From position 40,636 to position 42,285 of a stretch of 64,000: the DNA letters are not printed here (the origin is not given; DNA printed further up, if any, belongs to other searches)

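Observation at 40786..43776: Tandem paralogous decahaem lipoproteins with identical haem spacing, a back-to-back CxxCH-x2-CxxCH pair and a conserved CX3CH motif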

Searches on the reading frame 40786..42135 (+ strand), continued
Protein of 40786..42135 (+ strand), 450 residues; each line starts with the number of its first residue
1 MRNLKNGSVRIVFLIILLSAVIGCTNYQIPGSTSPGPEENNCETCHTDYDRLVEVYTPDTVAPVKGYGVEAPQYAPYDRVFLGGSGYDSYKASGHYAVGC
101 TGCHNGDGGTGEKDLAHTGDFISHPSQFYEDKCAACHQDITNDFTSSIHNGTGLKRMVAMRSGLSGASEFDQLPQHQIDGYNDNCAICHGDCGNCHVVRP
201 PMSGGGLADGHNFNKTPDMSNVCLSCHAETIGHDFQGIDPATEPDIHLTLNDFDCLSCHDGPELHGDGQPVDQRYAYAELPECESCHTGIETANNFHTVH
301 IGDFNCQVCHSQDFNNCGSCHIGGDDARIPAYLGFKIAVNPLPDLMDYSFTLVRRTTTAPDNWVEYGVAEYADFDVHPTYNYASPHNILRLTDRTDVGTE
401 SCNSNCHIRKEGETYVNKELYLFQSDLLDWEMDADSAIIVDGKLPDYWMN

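Call 26: search_protein_families(library=pfam, proteins=[P0125, P0128, P0131, P0139, P0154, P0159, P0163, P0184, P0165, P0203], max_evalue=0.001)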
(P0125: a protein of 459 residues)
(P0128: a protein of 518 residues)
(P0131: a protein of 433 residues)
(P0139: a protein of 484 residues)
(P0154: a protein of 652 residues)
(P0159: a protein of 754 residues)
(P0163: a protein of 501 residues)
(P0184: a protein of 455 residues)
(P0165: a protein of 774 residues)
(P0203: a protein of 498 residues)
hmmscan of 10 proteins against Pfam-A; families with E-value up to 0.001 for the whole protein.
P0125 (459 aa): 3 families
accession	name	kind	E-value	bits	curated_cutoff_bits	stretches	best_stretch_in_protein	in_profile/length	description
PF14522.11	Cytochrome_C7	-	5.9e-11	42.5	24.8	1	31-133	13-67/67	Cytochrome c7 and related cytochrome c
PF13435.11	Cytochrome_C554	-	2.6e-07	31.9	20.8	0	128-226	2-84/84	Cytochrome c554 and c-prime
PF14537.11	Cytochrom_c3_2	-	0.00025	21.9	25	0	32-134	7-66/79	Cytochrome c3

P0128 (518 aa): 3 families
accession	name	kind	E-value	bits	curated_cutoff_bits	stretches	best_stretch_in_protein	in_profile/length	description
PF14522.11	Cytochrome_C7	-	1e-12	48.1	24.8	0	22-54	35-67/67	Cytochrome c7 and related cytochrome c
PF14537.11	Cytochrom_c3_2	-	4.4e-07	30.7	25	0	102-137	2-37/79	Cytochrome c3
PF22113.1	Mtrc-MtrF_II-IV_dom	-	1.6e-06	28.2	30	1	108-287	8-166/176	Outer membrane cytochrome MtrC/MtrF-like, domains II/IV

P0131 (433 aa): 5 families
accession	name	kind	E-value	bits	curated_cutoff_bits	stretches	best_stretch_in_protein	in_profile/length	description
PF14522.11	Cytochrome_C7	-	1.5e-15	57.2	24.8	0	28-127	12-67/67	Cytochrome c7 and related cytochrome c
PF13435.11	Cytochrome_C554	-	2.4e-10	41.6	20.8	0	206-299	1-84/84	Cytochrome c554 and c-prime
PF14537.11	Cytochrom_c3_2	-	2.3e-09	38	25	0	233-309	3-78/79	Cytochrome c3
PF02085.21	Cytochrom_CIII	-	5.3e-07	30.4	22.9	0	205-282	31-93/101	Class III cytochrome C family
PF03264.19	Cytochrom_NNT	-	7.2e-07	29.5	24.1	1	31-133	67-171/174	NapC/NirT cytochrome c family, N-terminal region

P0139 (484 aa): 3 families
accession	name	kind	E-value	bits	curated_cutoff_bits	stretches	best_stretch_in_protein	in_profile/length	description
PF14522.11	Cytochrome_C7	-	8.7e-10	38.7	24.8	0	318-361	12-66/67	Cytochrome c7 and related cytochrome c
PF14537.11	Cytochrom_c3_2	-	1.6e-08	35.3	25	0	125-173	23-71/79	Cytochrome c3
PF22678.1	Cytochrom_c_NrfB-like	-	0.00054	20.8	27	0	320-355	34-70/89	Cytochrome c-type protein NrfB-like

P0154 (652 aa): 4 families
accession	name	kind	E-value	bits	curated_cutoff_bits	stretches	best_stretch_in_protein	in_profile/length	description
PF00581.25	Rhodanese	-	2e-34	118.5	22.2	2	388-501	1-101/102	Rhodanese-like domain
PF14522.11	Cytochrome_C7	-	2.4e-09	37.3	24.8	0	171-238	6-67/67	Cytochrome c7 and related cytochrome c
PF13435.11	Cytochrome_C554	-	6.4e-06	27.5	20.8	0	199-238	41-84/84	Cytochrome c554 and c-prime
PF14537.11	Cytochrom_c3_2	-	1.5e-05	25.8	25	0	175-249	3-79/79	Cytochrome c3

P0159 (754 aa): 6 families
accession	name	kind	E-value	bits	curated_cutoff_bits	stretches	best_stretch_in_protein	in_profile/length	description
PF14537.11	Cytochrom_c3_2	-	4.4e-16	59.6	25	1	513-576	5-66/79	Cytochrome c3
PF14522.11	Cytochrome_C7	-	1.4e-12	47.7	24.8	0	562-617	8-67/67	Cytochrome c7 and related cytochrome c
PF22113.1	Mtrc-MtrF_II-IV_dom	-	8.6e-11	42.1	30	1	428-524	80-166/176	Outer membrane cytochrome MtrC/MtrF-like, domains II/IV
PF13435.11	Cytochrome_C554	-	4.4e-07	31.2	20.8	1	478-544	1-84/84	Cytochrome c554 and c-prime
PF02085.21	Cytochrom_CIII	-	1.7e-06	28.8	22.9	0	514-597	30-101/101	Class III cytochrome C family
PF02335.20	Cytochrom_C552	-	0.00069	19.1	24.1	1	637-693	242-297/438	Cytochrome c552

P0163 (501 aa): 3 families
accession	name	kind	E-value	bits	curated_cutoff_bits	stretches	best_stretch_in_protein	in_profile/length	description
PF22113.1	Mtrc-MtrF_II-IV_dom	-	5.5e-11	42.7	30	1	110-261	7-143/176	Outer membrane cytochrome MtrC/MtrF-like, domains II/IV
PF14522.11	Cytochrome_C7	-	2e-09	37.6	24.8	0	325-429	12-66/67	Cytochrome c7 and related cytochrome c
PF14537.11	Cytochrom_c3_2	-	1.9e-06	28.7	25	0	23-65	25-66/79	Cytochrome c3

P0184 (455 aa): 2 families
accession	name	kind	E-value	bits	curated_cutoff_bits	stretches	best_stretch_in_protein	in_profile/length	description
PF14537.11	Cytochrom_c3_2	-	4.5e-10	40.3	25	0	16-116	5-79/79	Cytochrome c3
PF14522.11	Cytochrome_C7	-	3.4e-08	33.6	24.8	0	218-295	5-66/67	Cytochrome c7 and related cytochrome c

P0165 (774 aa): 4 families
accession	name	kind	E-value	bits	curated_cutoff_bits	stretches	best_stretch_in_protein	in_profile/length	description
PF14522.11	Cytochrome_C7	-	5.7e-17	61.7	24.8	0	503-573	13-67/67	Cytochrome c7 and related cytochrome c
PF14537.11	Cytochrom_c3_2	-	1.8e-15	57.6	25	0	37-138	6-78/79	Cytochrome c3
PF22113.1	Mtrc-MtrF_II-IV_dom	-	3e-13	50.1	30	1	379-547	28-167/176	Outer membrane cytochrome MtrC/MtrF-like, domains II/IV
PF02085.21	Cytochrom_CIII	-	3.1e-06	27.9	22.9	0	117-175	30-88/101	Class III cytochrome C family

P0203 (498 aa): 1 family
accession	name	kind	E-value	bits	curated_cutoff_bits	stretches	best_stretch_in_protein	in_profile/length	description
PF14522.11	Cytochrome_C7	-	2.6e-10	40.4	24.8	0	287-369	10-66/67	Cytochrome c7 and related cytochrome c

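Call 27: find_related_loci(query=A1, collection=genome_contigs, flank=6000)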
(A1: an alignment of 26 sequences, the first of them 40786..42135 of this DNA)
Query A1 (450 aa) in genome_contigs; peptide patterns used: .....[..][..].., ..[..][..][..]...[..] (x = any residue, [..] = any of these).
370 stretches matched a pattern; 366 encode a relative of the query (tblastn E <= 1e-3); the best 80 are kept; 80 distinct loci.
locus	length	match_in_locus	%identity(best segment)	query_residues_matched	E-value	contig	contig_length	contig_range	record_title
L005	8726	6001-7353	71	1-450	0e+0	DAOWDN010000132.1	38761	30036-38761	MAG TPA_asm: Bacteroidia bacterium isolate CSMAG_1914 CSMAG_1914_k141_1570792_length_38761_cov_22.7238, whole genome sho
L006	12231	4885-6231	66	1-448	0e+0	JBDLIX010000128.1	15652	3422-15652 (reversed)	MAG: Bacteroidota bacterium isolate MAG062 MAG062_128, whole genome shotgun sequence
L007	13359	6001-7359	65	1-450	0e+0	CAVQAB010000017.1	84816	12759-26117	MAG: uncultured Bacteroidales bacterium isolate MFD03551.bin.2.26 genome assembly, contig: contig_58250, whole genome sh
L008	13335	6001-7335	65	4-448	0e+0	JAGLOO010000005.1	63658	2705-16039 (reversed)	MAG: Bacteroidales bacterium isolate RS_7_37 ROV157_7.bin.37.fa_5, whole genome shotgun sequence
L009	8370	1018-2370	63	1-448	0e+0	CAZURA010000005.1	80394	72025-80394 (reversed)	MAG TPA_asm: uncultured Bacteroides sp. isolate SRP077602_co5_373 genome assembly, contig: NODE_1174_length_80394_cov_6.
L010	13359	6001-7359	63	1-448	0e+0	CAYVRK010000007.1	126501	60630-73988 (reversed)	MAG TPA_asm: uncultured Bacteroides sp. isolate binchicken_co151_283 genome assembly, contig: NODE_116_length_126501_cov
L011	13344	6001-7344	63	3-450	0e+0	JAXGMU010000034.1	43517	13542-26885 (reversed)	MAG: Bacteroidales bacterium isolate AnMBR.bin24 bin24_34, whole genome shotgun sequence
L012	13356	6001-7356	62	2-448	0e+0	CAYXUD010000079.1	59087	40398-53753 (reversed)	MAG TPA_asm: uncultured Bacteroides sp. isolate SRP185410_co1_383 genome assembly, contig: k141_1579042, whole genome sh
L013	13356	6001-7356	62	1-450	0e+0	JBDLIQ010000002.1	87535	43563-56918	MAG: Bacteroidota bacterium isolate MAG042 MAG042_2, whole genome shotgun sequence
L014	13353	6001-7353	63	1-448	0e+0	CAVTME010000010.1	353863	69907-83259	MAG: uncultured Bacteroidetes bacterium isolate MFD03804.bin.2.22 genome assembly, contig: contig_37716, whole genome sh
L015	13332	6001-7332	62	9-450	0e+0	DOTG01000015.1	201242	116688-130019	MAG TPA_asm: Marinilabiliales bacterium isolate UBA12394 contig_705, whole genome shotgun sequence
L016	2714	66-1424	61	3-450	0e+0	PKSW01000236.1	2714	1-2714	MAG: Marinilabiliales bacterium isolate BM514 sc_19741, whole genome shotgun sequence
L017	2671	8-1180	71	63-450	0e+0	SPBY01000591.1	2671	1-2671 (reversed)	MAG: Bacteroidia bacterium isolate das_tool.concoct.150 k141_1607972, whole genome shotgun sequence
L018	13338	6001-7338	61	7-448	0e+0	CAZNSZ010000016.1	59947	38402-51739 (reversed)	MAG TPA_asm: uncultured Bacteroides sp. isolate binchicken_co176_102 genome assembly, contig: NODE_123_length_59947_cov_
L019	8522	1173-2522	61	1-450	0e+0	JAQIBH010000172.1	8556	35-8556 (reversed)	MAG: Bacteroidales bacterium isolate GH36 k119_488239, whole genome shotgun sequence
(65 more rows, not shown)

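Call 29: find_encoding_contigs(protein=P0002, flank=8000, max_places=2)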
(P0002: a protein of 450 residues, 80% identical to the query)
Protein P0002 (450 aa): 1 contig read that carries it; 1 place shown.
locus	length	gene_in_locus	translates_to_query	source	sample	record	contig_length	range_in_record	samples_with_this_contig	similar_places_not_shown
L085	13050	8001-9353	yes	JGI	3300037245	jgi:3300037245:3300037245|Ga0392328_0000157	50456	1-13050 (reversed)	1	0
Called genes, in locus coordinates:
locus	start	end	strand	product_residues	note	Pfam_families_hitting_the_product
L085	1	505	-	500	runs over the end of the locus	PF00289:Biotin_carb_N, PF02222:ATP-grasp, PF02786:CPSase_L_D2, PF08443:RimK (faint), PF07478:Dala_Dala_lig_C, PF02785:Biotin_carb_C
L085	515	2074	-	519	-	PF01039:Carboxyl_trans, PF03255:ACCA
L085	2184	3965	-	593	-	PF00149:Metallophos, PF02872:5_nucleotid_C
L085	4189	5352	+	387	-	PF14522:Cytochrome_C7 (faint), PF14537:Cytochrom_c3_2 (faint), PF22113:Mtrc-MtrF_II-IV_dom (faint)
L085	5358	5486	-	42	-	-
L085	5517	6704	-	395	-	PF01609:DDE_Tnp_1, PF13751:DDE_Tnp_1_6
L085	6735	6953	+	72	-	-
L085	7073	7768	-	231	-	PF00027:cNMP_binding, PF13545:HTH_Crp_2, PF00325:Crp (weak), PF13412:HTH_24 (faint)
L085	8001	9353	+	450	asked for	PF14537:Cytochrom_c3_2 (faint), PF14522:Cytochrome_C7 (faint)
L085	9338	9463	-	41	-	-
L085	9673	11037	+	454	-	-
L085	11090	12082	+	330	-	PF00581:Rhodanese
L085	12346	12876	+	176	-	PF22113:Mtrc-MtrF_II-IV_dom (faint), PF09699:Paired_CXXCH_1 (faint), PF13435:Cytochrome_C554, PF14522:Cytochrome_C7 (weak)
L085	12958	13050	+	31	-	?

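Call 30: find_encoding_contigs(protein=P0063, flank=8000, max_places=3)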
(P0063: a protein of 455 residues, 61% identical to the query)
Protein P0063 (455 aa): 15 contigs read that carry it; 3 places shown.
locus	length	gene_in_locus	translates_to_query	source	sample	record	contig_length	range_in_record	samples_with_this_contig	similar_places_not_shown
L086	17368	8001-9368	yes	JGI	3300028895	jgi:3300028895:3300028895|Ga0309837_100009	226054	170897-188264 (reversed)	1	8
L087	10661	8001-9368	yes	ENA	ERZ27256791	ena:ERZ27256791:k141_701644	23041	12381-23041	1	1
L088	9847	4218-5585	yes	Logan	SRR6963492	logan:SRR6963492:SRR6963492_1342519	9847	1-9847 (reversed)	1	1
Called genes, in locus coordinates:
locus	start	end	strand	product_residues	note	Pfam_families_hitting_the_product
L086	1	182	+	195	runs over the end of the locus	PF02834:LigT_PEase, PF13563:2_5_RNA_ligase2, PF02834:LigT_PEase (weak)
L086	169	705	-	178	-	PF25973:BSH_CzcB (faint), PF25917:BSH_RND (faint), PF25919:BSH_CusB (faint), PF00364:Biotin_lipoyl, PF25984:BSH_YknX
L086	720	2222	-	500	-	PF00289:Biotin_carb_N, PF02786:CPSase_L_D2, PF02222:ATP-grasp, PF07478:Dala_Dala_lig_C, PF08443:RimK (faint), PF02785:Biotin_carb_C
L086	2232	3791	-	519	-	PF01039:Carboxyl_trans, PF03255:ACCA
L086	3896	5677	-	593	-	PF00149:Metallophos, PF02872:5_nucleotid_C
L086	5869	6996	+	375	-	PF14522:Cytochrome_C7 (faint)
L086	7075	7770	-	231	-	PF00027:cNMP_binding, PF13412:HTH_24 (faint), PF13545:HTH_Crp_2, PF00325:Crp (weak)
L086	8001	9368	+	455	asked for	PF14522:Cytochrome_C7 (faint)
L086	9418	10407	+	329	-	PF00581:Rhodanese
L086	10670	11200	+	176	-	PF14522:Cytochrome_C7 (faint), PF14537:Cytochrom_c3_2 (faint), PF22113:Mtrc-MtrF_II-IV_dom (faint), PF09699:Paired_CXXCH_1 (faint), PF13435:Cytochrome_C554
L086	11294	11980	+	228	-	-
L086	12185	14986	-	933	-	PF02085:Cytochrom_CIII (faint), PF09699:Paired_CXXCH_1 (faint), PF14522:Cytochrome_C7 (faint), PF14537:Cytochrom_c3_2 (faint), PF22113:Mtrc-MtrF_II-IV_dom (weak), PF01292:Ni_hydr_CYTB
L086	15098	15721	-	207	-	PF01292:Ni_hydr_CYTB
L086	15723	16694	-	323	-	PF09699:Paired_CXXCH_1 (faint), PF14522:Cytochrome_C7 (faint), PF14537:Cytochrom_c3_2 (weak), PF22113:Mtrc-MtrF_II-IV_dom (weak)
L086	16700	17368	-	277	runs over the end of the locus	PF19089:DUF5777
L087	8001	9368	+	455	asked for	PF14522:Cytochrome_C7 (faint)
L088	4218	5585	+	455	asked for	PF14522:Cytochrome_C7 (faint)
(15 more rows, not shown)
